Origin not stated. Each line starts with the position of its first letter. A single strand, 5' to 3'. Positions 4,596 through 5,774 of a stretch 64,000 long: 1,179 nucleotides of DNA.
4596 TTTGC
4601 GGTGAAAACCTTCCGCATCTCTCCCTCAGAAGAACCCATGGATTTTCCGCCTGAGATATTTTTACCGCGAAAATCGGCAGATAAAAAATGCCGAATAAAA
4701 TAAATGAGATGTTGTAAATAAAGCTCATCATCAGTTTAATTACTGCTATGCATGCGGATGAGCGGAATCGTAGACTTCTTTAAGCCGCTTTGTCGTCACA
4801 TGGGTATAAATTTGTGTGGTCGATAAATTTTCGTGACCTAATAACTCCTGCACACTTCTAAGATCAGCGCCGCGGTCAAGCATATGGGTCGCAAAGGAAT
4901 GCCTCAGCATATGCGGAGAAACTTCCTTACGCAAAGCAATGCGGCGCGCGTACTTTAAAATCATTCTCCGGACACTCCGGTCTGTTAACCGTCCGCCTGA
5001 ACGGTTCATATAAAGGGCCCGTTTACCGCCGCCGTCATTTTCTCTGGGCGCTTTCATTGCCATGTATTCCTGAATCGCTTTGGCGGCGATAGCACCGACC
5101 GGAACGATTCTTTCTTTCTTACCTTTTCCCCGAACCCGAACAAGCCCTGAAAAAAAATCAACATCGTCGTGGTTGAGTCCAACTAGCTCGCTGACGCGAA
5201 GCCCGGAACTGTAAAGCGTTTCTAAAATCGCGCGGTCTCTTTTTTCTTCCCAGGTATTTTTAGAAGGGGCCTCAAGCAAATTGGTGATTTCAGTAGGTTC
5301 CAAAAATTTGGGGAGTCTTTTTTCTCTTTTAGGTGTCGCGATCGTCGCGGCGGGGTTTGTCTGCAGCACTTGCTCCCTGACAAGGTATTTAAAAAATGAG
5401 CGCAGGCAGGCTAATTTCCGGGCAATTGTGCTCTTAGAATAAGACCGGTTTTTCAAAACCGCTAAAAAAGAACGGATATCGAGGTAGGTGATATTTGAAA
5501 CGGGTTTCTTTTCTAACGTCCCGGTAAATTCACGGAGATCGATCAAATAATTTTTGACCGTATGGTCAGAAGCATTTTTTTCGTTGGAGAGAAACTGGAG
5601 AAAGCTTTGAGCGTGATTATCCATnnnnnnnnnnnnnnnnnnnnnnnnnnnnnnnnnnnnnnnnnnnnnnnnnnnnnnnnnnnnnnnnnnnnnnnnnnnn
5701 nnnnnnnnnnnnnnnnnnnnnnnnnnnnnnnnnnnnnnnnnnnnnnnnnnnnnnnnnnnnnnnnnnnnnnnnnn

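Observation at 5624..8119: ThiS-like ubiquitin-fold domain fused in frame to topoisomerase I through a Lys/Ala/Pro-rich linker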

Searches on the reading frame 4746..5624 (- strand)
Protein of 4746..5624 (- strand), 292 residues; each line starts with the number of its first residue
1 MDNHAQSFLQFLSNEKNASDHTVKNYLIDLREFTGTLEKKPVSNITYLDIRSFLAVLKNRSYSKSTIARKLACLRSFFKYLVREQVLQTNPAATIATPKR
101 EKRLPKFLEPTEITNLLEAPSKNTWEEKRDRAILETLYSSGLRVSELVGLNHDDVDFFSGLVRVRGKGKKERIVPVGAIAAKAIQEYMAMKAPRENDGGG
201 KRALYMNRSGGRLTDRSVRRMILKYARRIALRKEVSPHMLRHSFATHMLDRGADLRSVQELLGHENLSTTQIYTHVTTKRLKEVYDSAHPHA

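Call 75: search_protein_families(library=pfam, proteins=[window:4746-5624:-], max_evalue=0.001)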
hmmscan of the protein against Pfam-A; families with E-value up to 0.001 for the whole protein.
window:4746-5624:- (292 aa): 4 families
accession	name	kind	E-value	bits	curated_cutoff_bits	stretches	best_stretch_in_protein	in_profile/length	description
PF00589.27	Phage_integrase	-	2.7e-46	157.9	27.1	1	106-279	1-171/172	Phage integrase family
PF02899.23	Phage_int_SAM_1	-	1.9e-20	73.3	22.3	1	6-85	2-83/83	Phage integrase, N-terminal SAM-like domain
PF13495.12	Phage_int_SAM_4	-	1.5e-11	44.9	27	1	7-85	4-82/85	Phage integrase, N-terminal SAM-like domain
PF13102.12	Phage_int_SAM_5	-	1.8e-06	28.7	22.3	1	14-93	16-96/98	Phage integrase SAM-like domain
